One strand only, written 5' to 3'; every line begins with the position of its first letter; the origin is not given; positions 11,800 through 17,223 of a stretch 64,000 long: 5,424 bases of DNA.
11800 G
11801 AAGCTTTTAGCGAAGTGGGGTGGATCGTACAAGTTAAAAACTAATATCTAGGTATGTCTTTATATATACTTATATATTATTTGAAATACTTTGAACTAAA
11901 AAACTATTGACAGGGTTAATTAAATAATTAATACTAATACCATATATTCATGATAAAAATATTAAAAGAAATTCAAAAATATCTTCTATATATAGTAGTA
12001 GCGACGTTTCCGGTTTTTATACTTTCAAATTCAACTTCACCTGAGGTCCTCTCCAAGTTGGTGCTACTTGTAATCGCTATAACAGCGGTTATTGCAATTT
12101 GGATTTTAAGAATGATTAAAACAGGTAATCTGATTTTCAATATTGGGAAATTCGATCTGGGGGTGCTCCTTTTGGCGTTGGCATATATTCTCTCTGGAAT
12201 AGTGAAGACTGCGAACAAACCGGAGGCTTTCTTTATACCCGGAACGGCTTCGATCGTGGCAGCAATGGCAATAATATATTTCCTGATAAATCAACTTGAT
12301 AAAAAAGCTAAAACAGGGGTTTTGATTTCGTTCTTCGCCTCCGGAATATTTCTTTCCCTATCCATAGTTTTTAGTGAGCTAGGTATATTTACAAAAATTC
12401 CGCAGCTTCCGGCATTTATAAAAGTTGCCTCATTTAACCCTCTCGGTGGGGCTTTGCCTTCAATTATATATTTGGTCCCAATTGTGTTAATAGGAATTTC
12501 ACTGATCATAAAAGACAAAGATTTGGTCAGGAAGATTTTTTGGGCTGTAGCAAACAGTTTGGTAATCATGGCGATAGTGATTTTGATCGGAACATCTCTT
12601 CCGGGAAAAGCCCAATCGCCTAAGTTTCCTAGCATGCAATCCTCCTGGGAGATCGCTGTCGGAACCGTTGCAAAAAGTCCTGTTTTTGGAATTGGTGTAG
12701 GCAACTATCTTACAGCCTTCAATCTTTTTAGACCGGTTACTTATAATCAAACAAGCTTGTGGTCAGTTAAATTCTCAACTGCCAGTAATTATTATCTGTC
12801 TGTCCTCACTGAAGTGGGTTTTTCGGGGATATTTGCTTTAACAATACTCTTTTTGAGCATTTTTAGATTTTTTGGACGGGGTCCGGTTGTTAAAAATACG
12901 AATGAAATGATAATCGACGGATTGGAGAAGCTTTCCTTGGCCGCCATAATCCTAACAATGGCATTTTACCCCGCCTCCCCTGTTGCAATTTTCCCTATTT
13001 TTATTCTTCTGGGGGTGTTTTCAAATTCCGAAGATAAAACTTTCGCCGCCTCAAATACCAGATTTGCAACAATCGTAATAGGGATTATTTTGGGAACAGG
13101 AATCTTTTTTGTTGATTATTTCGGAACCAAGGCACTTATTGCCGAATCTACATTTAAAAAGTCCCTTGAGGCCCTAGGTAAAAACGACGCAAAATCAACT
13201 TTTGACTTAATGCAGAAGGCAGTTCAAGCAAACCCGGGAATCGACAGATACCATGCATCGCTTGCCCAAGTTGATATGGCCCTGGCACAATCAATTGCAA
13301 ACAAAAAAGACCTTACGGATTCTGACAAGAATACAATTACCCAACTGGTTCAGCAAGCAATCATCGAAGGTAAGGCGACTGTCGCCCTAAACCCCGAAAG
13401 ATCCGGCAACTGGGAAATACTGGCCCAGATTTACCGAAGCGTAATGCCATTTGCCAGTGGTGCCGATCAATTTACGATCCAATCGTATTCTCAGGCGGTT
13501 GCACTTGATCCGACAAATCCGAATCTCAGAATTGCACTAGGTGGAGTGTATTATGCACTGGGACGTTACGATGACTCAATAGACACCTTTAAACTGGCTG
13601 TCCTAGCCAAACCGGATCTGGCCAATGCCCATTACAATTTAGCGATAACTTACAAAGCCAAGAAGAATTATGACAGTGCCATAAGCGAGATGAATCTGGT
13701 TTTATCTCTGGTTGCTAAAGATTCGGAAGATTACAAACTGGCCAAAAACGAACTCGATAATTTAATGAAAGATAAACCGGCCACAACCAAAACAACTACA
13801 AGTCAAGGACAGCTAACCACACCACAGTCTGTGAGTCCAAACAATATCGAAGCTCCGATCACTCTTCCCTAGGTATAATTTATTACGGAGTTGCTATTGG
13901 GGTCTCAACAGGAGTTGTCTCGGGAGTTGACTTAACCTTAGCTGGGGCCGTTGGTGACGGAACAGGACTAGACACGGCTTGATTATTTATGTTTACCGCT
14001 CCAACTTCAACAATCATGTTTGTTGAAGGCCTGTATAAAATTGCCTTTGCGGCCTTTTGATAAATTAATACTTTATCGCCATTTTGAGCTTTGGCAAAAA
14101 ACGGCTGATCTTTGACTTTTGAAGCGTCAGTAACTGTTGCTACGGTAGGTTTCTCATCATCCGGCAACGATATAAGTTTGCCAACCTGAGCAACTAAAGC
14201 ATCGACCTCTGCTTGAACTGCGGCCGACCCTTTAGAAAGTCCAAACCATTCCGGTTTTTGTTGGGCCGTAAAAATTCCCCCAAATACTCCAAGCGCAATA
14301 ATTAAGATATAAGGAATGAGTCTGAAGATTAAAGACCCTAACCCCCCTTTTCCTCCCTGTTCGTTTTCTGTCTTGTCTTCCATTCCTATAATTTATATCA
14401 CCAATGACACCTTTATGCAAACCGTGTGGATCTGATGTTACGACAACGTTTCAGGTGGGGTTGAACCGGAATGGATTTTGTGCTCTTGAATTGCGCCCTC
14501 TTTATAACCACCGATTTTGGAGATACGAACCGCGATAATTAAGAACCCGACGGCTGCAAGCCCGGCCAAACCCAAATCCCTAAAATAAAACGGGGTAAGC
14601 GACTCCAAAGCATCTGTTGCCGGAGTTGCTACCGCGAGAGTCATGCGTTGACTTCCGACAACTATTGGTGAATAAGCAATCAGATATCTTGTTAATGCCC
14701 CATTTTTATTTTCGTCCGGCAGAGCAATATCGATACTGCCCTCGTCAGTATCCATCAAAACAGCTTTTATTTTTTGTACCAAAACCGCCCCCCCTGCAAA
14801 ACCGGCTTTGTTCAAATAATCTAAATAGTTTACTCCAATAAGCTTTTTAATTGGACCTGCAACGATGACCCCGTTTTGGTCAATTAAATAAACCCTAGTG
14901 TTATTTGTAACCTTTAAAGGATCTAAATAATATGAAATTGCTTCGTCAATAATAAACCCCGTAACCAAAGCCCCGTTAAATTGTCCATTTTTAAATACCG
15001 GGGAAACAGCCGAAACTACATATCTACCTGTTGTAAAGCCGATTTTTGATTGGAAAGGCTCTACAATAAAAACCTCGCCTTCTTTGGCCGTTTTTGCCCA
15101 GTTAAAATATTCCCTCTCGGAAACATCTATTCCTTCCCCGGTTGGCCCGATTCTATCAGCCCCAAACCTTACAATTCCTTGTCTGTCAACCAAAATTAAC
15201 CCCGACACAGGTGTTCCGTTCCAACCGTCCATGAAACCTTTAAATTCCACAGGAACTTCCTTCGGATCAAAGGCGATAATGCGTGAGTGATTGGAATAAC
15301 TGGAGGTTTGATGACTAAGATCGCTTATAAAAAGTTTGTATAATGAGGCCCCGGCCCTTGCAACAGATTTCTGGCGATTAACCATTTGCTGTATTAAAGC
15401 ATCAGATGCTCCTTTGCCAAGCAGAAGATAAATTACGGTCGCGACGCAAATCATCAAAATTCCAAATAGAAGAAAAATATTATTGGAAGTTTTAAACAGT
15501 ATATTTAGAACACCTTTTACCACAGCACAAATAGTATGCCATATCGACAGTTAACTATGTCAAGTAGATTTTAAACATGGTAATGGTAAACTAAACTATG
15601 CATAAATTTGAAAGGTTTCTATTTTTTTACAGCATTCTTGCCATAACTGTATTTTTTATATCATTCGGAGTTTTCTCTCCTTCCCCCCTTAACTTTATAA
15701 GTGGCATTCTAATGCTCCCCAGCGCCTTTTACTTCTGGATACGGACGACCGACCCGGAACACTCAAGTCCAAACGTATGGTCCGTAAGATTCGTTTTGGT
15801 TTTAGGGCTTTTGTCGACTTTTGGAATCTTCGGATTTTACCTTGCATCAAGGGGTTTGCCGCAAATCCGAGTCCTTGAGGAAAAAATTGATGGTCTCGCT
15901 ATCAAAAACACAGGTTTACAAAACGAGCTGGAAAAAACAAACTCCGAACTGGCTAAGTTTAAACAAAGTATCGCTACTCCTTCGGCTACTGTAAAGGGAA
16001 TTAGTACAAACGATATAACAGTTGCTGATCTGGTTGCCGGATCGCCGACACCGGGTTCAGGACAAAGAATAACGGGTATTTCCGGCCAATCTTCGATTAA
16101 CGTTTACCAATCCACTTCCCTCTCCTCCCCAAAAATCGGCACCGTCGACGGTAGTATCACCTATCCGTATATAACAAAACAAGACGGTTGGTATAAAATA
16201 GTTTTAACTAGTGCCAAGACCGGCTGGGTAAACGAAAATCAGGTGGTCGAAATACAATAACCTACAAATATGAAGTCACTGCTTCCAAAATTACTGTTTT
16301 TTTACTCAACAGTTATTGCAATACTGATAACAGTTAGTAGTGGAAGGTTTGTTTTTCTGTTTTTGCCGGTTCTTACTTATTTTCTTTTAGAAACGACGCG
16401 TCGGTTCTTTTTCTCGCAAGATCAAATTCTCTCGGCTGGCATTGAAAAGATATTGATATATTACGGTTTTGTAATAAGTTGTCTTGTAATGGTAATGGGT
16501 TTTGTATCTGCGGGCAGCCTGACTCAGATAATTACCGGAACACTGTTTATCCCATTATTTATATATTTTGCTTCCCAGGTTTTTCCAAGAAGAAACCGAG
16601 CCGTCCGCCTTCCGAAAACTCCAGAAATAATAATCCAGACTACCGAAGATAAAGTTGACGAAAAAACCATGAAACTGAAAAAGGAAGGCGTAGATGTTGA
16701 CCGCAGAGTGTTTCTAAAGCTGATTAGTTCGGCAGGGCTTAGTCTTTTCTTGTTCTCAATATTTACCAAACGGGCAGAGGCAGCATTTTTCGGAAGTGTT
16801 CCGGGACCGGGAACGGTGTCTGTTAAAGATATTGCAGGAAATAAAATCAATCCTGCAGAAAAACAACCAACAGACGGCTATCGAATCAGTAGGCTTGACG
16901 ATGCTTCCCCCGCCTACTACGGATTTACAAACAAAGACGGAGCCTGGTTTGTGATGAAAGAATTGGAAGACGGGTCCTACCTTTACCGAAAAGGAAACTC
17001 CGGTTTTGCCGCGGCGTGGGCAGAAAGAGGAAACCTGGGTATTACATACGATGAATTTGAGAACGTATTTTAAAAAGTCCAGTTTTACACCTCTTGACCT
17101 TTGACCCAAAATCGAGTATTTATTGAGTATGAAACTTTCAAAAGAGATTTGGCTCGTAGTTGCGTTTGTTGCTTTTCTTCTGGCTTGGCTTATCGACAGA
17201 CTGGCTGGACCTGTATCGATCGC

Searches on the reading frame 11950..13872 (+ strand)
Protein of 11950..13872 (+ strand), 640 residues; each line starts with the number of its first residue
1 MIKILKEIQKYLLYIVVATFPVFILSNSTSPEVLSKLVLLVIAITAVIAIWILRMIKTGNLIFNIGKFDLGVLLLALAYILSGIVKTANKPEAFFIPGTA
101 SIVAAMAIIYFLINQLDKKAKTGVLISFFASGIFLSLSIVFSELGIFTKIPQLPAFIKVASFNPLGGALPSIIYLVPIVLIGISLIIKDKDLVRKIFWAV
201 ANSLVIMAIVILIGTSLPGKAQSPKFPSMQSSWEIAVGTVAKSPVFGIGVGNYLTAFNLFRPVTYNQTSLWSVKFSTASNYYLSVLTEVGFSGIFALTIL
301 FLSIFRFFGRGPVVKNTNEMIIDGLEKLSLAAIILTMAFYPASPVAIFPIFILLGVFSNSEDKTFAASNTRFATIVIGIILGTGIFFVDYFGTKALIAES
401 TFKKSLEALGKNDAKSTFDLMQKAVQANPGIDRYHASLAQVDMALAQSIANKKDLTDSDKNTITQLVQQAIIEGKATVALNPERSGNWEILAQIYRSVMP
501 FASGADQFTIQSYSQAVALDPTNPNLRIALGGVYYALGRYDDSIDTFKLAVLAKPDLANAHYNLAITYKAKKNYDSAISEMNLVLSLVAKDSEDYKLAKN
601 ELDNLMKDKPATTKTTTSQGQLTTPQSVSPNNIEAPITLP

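Call 16: search_protein_families(library=pfam, proteins=[window:11950-13872:+], max_evalue=0.01)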
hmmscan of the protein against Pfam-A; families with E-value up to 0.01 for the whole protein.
window:11950-13872:+ (640 aa): 14 families
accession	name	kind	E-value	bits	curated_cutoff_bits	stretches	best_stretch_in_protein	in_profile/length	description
PF13414.12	TPR_11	-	3.6e-12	46.2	26.8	2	533-570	3-40/42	TPR repeat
PF14559.12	TPR_19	-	8.8e-12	45.6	25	1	510-556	11-57/68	Tetratricopeptide repeat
PF07719.23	TPR_2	-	1.6e-09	37.6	27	0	558-587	1-30/34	Tetratricopeptide repeat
PF00515.34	TPR_1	-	5.8e-09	35.8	27.8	1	558-578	1-21/34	Tetratricopeptide repeat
PF13431.12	TPR_17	-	6.5e-09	35.8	24.4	1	513-544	2-33/34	Tetratricopeptide repeat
PF13181.12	TPR_8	-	1.3e-07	31.7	25.7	0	558-587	1-30/34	Tetratricopeptide repeat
PF13432.12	TPR_16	-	5.9e-07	30.3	32.7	2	532-583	5-56/65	Tetratricopeptide repeat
PF13424.12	TPR_12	-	5.3e-06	27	30.1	1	529-581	8-68/77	Tetratricopeptide repeat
PF04932.20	Wzy_C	-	8.6e-06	26.1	31.7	1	175-297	22-148/149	O-Antigen ligase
PF13176.12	TPR_7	-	4.9e-05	23.5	27.9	0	528-554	3-29/36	Tetratricopeptide repeat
PF13428.12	TPR_14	-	0.00087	20.2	23.5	0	524-565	1-42/44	Tetratricopeptide repeat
PF14561.12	TPR_20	-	0.0015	19.3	25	0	506-546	4-44/90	Tetratricopeptide repeat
PF23914.1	TPR_CcmH_CycH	-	0.0022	18.3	42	0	481-594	46-157/158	Cytochrome c-type biogenesis protein H TPR domain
PF24575.1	TPR_Slam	-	0.004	18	35.2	0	529-577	52-100/104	Surface lipoprotein assembly modifier, N-terminal TPR repeats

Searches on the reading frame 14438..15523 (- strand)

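Call 16: search_protein_families(library=pfam, proteins=[window:14438-15523:-], max_evalue=0.01)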
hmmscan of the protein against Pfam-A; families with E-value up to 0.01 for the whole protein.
window:14438-15523:- (361 aa): 1 family
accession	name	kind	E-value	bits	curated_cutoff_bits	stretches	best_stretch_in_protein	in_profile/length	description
PF02743.24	dCache_1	-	2.9e-17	63.4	45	1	68-238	39-193/240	Cache domain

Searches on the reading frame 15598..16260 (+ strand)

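Call 16: search_protein_families(library=pfam, proteins=[window:15598-16260:+], max_evalue=0.01)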
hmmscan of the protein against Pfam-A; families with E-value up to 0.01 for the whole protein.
window:15598-16260:+ (220 aa): 2 families
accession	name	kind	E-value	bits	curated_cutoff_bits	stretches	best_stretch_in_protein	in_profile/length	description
PF08239.17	SH3_3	-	1.1e-06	29.1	27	1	165-212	1-49/54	Bacterial SH3 domain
PF13150.11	TraL_transposon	-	0.0013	18.8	27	1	63-118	26-82/86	Conjugative transposon protein TraL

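Call 65: search_protein_families(library=padloc, proteins=[window:15598-16260:+], max_evalue=0.01)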
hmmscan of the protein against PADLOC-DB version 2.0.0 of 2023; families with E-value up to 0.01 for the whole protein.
window:15598-16260:+ (220 aa): 0 families

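Call 66: search_protein_families(library=ncbifam, proteins=[window:15598-16260:+], max_evalue=0.01)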
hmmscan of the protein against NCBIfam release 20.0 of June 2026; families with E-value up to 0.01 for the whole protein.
window:15598-16260:+ (220 aa): 2 families
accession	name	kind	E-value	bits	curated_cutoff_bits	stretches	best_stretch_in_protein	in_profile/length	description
TIGR04211.1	SH3_and_anchor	equivalog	0.0056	16.3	65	0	191-218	32-60/198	TIGR04211 family SH3 domain-containing protein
NF033218.1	anchor_AmaP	equivalog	0.0065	16.3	55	1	1-117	1-104/166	alkaline shock response membrane anchor protein AmaP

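Call 111: search_protein_families(library=phrogs, proteins=[window:15598-16257:+], max_evalue=0.1)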
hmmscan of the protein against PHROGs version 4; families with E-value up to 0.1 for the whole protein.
window:15598-16257:+ (220 aa): 1 family
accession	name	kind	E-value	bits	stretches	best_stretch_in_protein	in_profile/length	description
phrog_25046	-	unknown function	0.055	14.3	1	91-146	35-90/183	-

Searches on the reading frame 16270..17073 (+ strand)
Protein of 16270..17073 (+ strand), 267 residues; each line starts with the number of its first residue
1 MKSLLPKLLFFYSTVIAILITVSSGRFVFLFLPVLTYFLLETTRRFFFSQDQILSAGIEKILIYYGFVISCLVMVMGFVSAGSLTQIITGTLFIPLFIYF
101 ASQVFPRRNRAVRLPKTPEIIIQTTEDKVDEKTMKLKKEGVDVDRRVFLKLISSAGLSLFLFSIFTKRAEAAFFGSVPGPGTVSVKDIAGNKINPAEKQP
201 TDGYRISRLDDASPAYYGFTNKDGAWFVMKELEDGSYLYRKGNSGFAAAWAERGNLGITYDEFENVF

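Call 16: search_protein_families(library=pfam, proteins=[window:16270-17073:+], max_evalue=0.01)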
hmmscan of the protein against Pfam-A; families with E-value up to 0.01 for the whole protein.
window:16270-17073:+ (267 aa): 0 families

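Call 65: search_protein_families(library=padloc, proteins=[window:16270-17073:+], max_evalue=0.01)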
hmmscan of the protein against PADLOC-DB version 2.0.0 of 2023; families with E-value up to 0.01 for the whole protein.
window:16270-17073:+ (267 aa): 1 family
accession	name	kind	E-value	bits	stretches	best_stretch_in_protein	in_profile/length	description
PDLC00715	Effector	-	0.0091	13.2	1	51-132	173-256/315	4TM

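Call 66: search_protein_families(library=ncbifam, proteins=[window:16270-17073:+], max_evalue=0.01)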
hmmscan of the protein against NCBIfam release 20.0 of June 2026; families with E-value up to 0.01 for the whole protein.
window:16270-17073:+ (267 aa): 0 families

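Call 77: find_related_loci(query=A5, collection=metagenome_contigs, flank=10000)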
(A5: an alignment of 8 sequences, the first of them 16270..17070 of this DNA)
Query A5 (267 aa) in metagenome_contigs; peptide patterns used: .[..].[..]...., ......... (x = any residue, [..] = any of these).
600 stretches matched a pattern (row limit reached: there are more); 199 encode a relative of the query (tblastn E <= 1e-3); the best 80 are kept; 80 distinct loci.
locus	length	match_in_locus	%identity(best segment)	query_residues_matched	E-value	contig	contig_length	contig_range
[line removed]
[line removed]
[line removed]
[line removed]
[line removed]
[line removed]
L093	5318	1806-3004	59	1-267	2e-80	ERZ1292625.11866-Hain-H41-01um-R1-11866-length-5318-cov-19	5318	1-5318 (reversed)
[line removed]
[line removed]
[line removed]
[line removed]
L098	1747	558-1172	55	58-267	1e-77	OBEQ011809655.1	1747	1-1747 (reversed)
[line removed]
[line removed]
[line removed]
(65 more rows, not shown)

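Call 111: search_protein_families(library=phrogs, proteins=[window:16270-17070:+], max_evalue=0.1)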
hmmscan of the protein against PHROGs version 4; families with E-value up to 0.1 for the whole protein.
window:16270-17070:+ (267 aa): 0 families
